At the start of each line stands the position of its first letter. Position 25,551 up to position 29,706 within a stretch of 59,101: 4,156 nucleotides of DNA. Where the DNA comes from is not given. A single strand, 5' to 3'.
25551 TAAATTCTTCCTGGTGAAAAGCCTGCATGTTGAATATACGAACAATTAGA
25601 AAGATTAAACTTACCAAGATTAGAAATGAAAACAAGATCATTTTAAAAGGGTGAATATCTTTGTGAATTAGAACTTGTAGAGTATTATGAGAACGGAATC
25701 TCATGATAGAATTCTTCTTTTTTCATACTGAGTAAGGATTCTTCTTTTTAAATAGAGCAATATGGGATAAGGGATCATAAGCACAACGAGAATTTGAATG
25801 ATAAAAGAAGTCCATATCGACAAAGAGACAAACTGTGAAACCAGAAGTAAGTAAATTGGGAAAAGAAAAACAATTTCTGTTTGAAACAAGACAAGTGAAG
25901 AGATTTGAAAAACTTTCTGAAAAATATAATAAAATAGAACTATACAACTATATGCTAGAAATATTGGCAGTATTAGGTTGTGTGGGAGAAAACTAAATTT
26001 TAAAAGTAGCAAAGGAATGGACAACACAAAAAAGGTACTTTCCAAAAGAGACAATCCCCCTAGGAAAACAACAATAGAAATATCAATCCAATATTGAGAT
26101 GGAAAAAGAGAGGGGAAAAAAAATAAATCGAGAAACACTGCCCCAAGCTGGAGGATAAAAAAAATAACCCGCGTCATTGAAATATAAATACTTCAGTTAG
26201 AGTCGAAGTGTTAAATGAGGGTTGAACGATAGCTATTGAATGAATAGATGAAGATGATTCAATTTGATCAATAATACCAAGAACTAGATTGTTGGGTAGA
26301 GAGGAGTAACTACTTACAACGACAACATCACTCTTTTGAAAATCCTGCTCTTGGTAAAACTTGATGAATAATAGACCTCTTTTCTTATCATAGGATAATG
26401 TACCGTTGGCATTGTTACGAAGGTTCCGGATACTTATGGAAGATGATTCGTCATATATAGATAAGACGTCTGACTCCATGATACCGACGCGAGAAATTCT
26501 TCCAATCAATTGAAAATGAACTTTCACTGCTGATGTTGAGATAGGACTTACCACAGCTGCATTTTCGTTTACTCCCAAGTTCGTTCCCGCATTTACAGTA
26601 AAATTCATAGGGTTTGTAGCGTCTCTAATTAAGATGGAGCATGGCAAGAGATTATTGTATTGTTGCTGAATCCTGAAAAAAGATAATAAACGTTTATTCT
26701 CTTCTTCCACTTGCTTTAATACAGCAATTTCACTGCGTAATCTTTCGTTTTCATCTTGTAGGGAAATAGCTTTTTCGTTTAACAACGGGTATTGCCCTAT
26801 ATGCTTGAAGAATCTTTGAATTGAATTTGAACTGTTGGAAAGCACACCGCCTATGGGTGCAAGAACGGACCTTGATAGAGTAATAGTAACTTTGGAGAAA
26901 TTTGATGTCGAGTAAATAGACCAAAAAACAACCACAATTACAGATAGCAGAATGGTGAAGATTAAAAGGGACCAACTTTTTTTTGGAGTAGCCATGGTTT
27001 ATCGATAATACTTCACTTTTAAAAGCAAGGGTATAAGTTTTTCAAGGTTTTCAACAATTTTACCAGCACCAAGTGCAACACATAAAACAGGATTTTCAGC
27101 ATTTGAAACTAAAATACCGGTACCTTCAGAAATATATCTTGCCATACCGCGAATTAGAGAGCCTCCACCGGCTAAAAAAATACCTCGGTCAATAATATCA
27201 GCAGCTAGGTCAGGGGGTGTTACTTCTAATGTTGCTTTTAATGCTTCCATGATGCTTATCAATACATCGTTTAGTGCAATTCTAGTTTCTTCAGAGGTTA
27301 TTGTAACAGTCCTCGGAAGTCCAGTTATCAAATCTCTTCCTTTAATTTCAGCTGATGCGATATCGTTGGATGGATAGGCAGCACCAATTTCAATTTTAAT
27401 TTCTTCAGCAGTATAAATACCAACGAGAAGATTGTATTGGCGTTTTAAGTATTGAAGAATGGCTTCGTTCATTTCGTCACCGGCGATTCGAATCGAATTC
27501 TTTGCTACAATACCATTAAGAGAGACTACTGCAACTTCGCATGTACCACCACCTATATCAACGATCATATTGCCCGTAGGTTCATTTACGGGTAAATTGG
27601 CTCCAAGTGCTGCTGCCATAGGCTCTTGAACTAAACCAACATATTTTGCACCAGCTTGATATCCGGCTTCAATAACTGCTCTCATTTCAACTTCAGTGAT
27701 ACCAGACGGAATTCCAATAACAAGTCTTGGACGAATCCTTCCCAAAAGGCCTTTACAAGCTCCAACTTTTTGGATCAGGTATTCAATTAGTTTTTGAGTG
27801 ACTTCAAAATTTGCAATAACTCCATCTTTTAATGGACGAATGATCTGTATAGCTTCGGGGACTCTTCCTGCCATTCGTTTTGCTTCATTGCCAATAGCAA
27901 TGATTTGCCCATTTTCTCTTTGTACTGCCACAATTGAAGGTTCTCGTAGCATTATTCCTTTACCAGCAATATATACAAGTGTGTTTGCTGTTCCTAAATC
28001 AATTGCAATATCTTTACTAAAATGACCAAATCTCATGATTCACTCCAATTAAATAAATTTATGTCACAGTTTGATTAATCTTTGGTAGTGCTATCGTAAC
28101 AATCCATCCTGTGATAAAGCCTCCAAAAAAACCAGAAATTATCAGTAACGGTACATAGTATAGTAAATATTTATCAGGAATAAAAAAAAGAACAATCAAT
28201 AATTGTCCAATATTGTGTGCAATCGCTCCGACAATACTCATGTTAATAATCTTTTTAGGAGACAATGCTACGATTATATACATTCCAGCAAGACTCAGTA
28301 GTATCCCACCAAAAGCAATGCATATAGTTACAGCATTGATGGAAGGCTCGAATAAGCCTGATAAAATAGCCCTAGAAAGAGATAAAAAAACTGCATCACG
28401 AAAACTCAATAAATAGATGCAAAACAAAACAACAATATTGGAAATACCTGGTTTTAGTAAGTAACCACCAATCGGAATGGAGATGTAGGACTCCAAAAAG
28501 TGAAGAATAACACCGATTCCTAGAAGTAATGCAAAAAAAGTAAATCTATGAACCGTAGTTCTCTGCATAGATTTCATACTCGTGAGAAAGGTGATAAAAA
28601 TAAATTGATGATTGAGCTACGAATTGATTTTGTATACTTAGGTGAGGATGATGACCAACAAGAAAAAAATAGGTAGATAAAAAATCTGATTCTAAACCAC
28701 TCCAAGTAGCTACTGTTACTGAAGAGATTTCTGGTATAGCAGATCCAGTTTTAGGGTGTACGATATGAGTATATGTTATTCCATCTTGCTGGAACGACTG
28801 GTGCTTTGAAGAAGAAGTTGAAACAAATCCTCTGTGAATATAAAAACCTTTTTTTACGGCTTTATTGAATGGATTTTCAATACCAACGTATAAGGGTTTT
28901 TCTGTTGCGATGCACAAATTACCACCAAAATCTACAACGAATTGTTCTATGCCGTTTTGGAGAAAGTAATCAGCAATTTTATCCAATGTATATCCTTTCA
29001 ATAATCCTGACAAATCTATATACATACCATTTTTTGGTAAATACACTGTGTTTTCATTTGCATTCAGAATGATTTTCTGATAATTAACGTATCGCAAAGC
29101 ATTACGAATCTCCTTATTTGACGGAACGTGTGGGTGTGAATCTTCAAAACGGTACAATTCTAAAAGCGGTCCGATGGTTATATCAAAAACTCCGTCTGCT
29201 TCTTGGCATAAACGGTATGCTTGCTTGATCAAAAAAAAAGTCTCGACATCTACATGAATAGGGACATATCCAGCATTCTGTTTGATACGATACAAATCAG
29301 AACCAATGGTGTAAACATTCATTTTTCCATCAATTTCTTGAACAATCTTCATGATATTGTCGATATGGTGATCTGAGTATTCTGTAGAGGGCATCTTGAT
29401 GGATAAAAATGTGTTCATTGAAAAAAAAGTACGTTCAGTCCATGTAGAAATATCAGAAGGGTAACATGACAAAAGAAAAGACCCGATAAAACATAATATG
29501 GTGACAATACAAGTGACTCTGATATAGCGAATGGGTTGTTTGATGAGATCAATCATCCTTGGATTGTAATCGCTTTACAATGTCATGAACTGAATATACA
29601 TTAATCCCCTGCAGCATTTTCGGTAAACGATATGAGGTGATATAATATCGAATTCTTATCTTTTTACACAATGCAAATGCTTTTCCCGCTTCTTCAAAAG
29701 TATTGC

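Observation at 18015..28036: Cell-shape/division operon mreBCD-mrdA-minCDE runs without a break into a catalytically dead Mre11/Rad50-like pair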

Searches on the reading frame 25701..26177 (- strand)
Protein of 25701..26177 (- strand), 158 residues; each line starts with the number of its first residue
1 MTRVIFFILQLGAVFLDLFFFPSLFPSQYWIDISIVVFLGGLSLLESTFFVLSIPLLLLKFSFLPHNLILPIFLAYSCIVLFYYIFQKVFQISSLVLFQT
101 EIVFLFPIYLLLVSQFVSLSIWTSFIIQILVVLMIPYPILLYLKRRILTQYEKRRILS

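Call 3: search_protein_families(library=pfam, proteins=[window:25701-26177:-], max_evalue=0.01)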
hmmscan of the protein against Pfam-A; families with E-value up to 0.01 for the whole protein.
window:25701-26177:- (158 aa): 0 families

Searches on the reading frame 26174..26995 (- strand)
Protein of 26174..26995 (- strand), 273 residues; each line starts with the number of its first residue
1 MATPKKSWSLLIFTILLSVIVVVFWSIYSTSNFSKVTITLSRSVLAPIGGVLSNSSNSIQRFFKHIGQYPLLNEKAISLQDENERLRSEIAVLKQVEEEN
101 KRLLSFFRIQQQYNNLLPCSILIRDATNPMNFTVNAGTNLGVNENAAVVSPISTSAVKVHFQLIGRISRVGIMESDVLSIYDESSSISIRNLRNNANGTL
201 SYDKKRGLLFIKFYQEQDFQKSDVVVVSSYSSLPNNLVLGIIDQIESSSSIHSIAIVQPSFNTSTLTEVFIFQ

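Call 3: search_protein_families(library=pfam, proteins=[window:26174-26995:-], max_evalue=0.01)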
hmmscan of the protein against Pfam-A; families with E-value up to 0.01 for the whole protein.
window:26174-26995:- (273 aa): 2 families
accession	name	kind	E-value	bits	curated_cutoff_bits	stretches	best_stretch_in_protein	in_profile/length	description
PF04085.20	MreC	-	3.6e-20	72.7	28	1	131-272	12-146/147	Rod shape-determining protein MreC, barrel core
PF04849.18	HAP1_N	-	0.004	16.8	33.9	1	61-105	156-204/307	HAP1 N-terminal conserved region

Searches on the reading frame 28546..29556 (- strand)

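Call 4: search_protein_families(library=ncbifam, proteins=[window:28546-29556:-], max_evalue=0.01)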
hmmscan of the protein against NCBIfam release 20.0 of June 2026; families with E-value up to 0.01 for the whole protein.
window:28546-29556:- (336 aa): 1 family
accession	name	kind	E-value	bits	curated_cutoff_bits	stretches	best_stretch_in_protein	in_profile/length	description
NF007774.0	PRK10461.1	equivalog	5e-30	104.6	498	1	46-304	41-312/351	FAD:protein FMN transferase ApbE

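Call 27: search_protein_families(library=pfam, proteins=[window:28546-29556:-], max_evalue=0.0001)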
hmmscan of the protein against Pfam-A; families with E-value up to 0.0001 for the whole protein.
window:28546-29556:- (336 aa): 1 family
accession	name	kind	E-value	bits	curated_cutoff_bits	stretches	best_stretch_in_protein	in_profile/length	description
PF02424.20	ApbE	-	6.9e-59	200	25.6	1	47-309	1-255/266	ApbE family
